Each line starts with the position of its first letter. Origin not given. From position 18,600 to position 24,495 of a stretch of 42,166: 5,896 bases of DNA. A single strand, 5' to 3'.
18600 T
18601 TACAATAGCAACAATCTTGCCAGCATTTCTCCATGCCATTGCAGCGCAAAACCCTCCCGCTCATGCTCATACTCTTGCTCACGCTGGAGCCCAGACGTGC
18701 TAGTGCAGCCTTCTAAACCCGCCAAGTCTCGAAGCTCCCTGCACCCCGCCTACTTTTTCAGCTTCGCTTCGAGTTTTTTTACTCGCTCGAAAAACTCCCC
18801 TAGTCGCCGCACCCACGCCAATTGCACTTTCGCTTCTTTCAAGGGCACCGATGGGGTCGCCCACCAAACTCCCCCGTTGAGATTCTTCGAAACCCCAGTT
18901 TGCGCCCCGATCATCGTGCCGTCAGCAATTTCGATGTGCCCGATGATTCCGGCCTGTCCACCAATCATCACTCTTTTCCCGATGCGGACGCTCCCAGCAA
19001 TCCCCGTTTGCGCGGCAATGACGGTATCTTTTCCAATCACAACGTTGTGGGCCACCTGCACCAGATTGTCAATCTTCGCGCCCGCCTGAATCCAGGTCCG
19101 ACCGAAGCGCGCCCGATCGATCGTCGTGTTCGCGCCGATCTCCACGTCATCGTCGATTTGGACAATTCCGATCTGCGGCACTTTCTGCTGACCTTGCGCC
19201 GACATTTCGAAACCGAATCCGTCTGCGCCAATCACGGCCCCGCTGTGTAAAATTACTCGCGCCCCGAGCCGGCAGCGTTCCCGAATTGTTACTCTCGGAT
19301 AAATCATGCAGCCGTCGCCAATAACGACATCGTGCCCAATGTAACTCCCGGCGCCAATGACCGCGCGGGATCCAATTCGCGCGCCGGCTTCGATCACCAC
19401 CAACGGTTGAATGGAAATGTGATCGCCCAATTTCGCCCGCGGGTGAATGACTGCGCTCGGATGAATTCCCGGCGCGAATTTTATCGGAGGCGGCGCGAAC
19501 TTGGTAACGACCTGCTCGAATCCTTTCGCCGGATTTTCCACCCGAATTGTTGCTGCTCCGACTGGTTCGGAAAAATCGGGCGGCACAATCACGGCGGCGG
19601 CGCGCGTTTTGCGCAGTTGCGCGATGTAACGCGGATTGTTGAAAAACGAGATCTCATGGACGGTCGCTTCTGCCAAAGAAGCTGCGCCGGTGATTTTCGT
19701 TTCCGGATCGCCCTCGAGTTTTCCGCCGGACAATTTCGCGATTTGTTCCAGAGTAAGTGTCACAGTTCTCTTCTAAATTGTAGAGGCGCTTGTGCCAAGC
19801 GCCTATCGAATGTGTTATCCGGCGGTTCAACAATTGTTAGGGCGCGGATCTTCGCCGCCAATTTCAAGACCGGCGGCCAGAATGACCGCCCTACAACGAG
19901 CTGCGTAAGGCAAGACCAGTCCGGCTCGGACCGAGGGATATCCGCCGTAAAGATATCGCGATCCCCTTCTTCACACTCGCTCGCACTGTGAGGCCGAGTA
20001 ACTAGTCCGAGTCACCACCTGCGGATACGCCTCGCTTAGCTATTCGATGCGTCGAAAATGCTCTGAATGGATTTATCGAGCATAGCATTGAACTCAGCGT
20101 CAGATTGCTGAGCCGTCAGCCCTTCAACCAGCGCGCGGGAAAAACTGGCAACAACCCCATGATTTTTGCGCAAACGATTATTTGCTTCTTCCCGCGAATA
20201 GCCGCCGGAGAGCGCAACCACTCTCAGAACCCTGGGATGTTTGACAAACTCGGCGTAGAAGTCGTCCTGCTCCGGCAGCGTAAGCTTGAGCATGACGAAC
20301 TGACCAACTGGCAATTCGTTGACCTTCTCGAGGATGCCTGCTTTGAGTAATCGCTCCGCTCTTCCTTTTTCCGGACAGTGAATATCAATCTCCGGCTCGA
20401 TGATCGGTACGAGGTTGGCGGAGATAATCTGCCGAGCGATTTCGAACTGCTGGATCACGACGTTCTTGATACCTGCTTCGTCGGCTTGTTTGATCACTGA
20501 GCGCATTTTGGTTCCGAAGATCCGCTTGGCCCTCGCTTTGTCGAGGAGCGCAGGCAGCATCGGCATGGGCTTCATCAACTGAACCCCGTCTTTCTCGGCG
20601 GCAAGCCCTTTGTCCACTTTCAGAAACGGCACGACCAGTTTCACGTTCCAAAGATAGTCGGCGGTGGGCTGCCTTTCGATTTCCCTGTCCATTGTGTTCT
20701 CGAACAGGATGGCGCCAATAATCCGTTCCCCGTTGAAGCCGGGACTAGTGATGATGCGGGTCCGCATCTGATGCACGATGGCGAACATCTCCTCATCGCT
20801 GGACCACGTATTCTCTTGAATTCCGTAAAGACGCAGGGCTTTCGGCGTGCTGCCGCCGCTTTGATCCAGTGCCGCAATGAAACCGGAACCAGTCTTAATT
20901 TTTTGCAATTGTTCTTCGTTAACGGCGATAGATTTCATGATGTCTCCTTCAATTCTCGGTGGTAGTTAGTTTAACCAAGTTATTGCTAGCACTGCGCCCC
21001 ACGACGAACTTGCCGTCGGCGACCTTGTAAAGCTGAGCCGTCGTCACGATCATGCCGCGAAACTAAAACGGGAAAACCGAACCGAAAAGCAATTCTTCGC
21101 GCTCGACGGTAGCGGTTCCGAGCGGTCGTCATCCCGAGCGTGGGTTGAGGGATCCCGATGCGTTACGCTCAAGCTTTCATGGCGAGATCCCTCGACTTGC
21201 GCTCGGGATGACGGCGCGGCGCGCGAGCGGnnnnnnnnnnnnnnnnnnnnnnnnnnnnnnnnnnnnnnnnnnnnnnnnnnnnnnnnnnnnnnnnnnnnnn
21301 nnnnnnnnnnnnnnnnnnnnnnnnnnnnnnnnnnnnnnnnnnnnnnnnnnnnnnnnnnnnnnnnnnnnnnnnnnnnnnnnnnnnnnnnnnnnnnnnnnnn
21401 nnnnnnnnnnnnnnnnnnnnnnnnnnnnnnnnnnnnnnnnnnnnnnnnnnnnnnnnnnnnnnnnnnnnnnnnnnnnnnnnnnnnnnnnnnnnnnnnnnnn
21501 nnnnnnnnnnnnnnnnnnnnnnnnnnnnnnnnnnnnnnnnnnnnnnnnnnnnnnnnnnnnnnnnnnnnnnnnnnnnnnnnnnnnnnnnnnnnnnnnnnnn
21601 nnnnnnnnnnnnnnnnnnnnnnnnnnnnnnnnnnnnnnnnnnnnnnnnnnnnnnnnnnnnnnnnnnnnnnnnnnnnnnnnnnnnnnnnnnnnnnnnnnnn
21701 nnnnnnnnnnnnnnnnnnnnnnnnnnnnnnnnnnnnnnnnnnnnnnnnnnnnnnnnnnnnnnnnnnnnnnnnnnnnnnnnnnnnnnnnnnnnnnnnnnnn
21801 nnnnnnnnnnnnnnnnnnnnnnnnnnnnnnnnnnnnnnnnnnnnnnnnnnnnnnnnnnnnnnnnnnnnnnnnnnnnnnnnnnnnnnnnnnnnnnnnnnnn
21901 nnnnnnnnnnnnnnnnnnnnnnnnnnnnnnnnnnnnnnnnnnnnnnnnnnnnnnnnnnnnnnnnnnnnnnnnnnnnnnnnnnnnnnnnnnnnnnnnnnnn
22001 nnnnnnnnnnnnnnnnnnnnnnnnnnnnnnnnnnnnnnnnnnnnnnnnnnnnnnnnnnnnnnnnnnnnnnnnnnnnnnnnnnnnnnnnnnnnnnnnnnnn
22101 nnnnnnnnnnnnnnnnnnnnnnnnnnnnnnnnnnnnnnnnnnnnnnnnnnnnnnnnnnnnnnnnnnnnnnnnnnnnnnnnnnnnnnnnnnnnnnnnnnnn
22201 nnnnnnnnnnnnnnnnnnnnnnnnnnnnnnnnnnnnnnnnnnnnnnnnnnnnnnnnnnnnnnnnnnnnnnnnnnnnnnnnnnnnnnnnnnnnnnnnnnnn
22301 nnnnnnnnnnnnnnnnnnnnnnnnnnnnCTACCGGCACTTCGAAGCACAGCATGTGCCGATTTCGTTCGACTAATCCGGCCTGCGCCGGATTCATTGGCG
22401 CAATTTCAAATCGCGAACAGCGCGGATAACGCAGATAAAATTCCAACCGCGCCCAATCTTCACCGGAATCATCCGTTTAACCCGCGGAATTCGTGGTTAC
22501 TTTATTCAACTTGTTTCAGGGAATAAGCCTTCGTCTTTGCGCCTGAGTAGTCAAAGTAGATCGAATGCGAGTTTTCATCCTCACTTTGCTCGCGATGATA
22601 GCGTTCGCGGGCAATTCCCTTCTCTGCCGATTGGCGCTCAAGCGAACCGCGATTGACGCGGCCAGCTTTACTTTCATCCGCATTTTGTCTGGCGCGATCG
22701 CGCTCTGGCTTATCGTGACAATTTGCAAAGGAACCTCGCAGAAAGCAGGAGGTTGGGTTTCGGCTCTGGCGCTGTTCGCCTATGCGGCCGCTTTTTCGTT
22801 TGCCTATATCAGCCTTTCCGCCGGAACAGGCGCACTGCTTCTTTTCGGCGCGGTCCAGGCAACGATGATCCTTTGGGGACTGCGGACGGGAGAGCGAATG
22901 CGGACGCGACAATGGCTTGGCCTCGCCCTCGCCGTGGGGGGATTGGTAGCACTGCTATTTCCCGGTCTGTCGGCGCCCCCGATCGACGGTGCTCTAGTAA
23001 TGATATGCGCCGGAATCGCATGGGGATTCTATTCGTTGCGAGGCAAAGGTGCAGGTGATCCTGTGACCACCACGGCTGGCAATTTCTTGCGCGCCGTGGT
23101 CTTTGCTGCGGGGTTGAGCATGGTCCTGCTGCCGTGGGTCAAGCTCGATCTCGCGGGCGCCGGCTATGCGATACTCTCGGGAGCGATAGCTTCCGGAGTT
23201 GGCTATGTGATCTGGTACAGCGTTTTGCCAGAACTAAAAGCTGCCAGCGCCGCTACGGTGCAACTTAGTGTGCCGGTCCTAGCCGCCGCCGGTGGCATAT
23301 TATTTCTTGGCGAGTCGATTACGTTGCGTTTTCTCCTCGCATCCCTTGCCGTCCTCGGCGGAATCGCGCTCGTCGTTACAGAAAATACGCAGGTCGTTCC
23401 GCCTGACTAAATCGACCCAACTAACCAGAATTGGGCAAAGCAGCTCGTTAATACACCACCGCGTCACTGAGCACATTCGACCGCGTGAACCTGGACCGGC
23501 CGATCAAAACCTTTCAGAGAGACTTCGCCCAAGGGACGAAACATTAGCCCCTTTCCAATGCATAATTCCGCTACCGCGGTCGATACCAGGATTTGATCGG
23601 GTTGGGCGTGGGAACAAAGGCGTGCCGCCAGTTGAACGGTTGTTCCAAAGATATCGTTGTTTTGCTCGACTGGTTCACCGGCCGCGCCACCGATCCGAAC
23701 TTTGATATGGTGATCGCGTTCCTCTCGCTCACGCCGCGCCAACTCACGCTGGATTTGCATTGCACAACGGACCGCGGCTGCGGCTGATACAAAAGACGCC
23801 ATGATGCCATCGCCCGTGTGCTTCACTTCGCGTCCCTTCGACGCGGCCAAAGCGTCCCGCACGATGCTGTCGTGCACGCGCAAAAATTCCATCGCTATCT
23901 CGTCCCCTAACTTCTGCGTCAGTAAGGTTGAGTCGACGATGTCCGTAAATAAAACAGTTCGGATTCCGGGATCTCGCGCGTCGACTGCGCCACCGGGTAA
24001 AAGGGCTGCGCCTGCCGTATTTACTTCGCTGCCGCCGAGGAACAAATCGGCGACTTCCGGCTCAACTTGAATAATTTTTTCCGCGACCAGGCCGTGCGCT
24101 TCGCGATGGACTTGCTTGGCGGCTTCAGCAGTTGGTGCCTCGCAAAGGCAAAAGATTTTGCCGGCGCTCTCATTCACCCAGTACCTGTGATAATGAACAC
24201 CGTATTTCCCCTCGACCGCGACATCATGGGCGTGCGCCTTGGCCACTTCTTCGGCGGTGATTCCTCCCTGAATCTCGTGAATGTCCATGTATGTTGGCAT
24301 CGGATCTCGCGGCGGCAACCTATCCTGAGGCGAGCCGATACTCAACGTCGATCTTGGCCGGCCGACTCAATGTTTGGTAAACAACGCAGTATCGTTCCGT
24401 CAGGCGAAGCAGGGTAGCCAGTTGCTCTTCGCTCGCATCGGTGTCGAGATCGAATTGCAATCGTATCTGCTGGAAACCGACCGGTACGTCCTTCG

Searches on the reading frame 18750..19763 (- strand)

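Call 73: search_protein_families(library=pfam, proteins=[window:18750-19763:-], max_evalue=0.001)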
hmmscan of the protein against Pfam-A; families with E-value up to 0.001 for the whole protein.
window:18750-19763:- (337 aa): 5 families
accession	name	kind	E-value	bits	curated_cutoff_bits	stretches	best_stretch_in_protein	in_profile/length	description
PF00132.30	Hexapep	-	1.4e-33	113.6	27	5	127-161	1-35/36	Bacterial transferase hexapeptide (six repeats)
PF04613.19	LpxD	-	3e-19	69.1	30.8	1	22-86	2-68/70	UDP-3-O-[3-hydroxymyristoyl] glucosamine N-acyltransferase, LpxD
PF25084.1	LbH_EIF2B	-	3e-13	50.1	54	2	102-179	20-94/105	EIF2B subunit epsilon LbH domain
PF14602.12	Hexapep_2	-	2.1e-07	31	27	0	128-154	2-26/34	Hexapeptide repeat of succinyl-transferase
PF21711.3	DCTN5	-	6.5e-06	26.4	40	0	91-157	71-131/182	Dynactin subunit 5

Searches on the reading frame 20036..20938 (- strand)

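Call 73: search_protein_families(library=pfam, proteins=[window:20036-20938:-], max_evalue=0.001)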
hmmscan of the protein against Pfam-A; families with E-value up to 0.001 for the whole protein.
window:20036-20938:- (300 aa): 1 family
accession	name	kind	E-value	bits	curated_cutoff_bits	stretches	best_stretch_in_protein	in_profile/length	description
PF00274.25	Glycolytic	-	4.7e-06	26.1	22.2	1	15-184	11-177/349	Fructose-bisphosphate aldolase class-I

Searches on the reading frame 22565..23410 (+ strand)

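Call 73: search_protein_families(library=pfam, proteins=[window:22565-23410:+], max_evalue=0.001)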
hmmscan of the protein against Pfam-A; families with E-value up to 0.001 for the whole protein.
window:22565-23410:+ (281 aa): 1 family
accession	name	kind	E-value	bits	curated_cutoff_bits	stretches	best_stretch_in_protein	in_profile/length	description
PF00892.27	EamA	-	1.2e-21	77.9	28.2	2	142-271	3-134/135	EamA-like transporter family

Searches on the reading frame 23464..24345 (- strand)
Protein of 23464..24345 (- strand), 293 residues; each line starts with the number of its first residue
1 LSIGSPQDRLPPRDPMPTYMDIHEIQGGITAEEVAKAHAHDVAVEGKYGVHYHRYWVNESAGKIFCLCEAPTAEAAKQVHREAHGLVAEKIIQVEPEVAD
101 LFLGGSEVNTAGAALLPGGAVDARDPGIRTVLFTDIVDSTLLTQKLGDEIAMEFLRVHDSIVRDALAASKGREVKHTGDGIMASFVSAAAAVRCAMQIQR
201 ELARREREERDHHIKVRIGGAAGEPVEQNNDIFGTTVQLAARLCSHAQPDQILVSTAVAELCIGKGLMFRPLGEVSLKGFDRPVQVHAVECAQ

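Call 30: search_protein_families(library=ncbifam, proteins=[window:23464-24345:-], max_evalue=0.00001)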
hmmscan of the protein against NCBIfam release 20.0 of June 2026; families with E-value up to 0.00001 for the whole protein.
window:23464-24345:- (293 aa): 3 families
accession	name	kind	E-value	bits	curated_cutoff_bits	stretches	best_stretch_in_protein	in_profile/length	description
NF058673.1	LipAdnlyCyLipJMY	equivalog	6.5e-29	100.9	800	1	128-288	295-448/449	bifunctional lipase/adenylate cyclase LipJ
NF033706.1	Ni_bind_SCO4226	equivalog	7e-21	74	125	1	16-95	1-79/82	SCO4226 family nickel-binding protein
TIGR04510.1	mod_pep_cyc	subfamily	1e-15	57.4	400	1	126-260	3-146/814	putative peptide modification system cyclase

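Call 73: search_protein_families(library=pfam, proteins=[window:23464-24345:-], max_evalue=0.001)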
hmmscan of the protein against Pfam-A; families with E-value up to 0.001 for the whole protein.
window:23464-24345:- (293 aa): 2 families
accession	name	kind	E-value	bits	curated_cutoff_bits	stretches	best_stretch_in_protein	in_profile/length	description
PF14026.12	SCO4226-like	-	1.2e-23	83.5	28.5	1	19-94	1-76/76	Nickel responsive protein SCO4226-like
PF00211.25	Guanylate_cyc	-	3.6e-15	56.5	21.9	1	130-281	10-173/183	Adenylate and Guanylate cyclase catalytic domain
